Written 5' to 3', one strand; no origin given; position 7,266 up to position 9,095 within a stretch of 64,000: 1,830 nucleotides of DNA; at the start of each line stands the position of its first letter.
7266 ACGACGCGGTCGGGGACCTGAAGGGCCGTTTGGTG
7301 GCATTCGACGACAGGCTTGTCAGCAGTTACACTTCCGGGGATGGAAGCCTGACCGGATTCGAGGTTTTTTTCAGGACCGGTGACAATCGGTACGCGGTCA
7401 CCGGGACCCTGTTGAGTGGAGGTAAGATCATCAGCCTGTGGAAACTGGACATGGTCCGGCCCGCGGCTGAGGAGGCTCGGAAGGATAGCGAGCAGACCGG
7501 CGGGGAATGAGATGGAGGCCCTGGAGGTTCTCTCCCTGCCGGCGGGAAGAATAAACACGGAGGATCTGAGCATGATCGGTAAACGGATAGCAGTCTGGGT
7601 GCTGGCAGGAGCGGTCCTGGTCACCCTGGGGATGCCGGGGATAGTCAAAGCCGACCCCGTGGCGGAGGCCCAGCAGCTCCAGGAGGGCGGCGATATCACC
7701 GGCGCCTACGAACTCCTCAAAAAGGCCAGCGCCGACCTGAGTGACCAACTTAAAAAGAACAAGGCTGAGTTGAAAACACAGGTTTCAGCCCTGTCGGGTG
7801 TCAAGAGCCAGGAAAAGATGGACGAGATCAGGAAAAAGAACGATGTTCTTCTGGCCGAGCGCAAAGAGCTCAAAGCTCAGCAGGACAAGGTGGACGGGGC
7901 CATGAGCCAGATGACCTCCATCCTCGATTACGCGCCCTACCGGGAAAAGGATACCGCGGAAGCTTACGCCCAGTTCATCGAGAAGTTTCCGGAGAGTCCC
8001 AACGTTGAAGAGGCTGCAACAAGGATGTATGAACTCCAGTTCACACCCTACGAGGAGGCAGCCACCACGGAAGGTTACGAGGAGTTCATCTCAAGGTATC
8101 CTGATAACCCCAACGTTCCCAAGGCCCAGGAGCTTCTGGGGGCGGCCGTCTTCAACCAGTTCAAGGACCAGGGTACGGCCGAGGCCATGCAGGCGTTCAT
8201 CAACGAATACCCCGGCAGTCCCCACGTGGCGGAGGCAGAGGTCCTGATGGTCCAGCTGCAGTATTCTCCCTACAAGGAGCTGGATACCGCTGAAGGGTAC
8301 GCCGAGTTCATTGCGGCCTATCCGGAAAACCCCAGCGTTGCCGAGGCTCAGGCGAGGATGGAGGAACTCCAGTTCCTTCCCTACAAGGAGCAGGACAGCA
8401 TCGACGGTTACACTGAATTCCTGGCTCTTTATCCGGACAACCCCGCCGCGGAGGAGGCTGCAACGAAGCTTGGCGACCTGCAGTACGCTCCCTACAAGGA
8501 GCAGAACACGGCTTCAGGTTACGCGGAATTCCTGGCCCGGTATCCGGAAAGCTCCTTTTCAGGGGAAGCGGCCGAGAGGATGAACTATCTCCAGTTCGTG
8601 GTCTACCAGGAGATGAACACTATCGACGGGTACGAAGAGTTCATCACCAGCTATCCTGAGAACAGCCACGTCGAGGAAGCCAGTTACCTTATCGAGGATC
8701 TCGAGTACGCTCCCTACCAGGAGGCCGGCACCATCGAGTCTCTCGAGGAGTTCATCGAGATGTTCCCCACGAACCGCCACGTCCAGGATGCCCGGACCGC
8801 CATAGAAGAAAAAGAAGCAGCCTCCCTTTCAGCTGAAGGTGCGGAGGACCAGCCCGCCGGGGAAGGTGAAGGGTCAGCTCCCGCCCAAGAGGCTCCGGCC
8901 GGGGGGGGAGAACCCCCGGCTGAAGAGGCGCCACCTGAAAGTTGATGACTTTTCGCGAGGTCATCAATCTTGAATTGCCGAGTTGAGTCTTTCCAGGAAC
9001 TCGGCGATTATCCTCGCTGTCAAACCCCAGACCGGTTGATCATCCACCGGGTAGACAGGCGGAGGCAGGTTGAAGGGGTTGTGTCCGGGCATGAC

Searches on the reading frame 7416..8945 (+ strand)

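Call 82: search_protein_families(library=pfam, proteins=[window:7416-8945:+], max_evalue=0.00001)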
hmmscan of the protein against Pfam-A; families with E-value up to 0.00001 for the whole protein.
window:7416-8945:+ (509 aa): 1 family
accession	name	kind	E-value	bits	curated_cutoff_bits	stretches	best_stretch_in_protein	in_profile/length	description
PF13525.12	YfiO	-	2.5e-11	44.2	25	0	255-406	25-151/203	Outer membrane lipoprotein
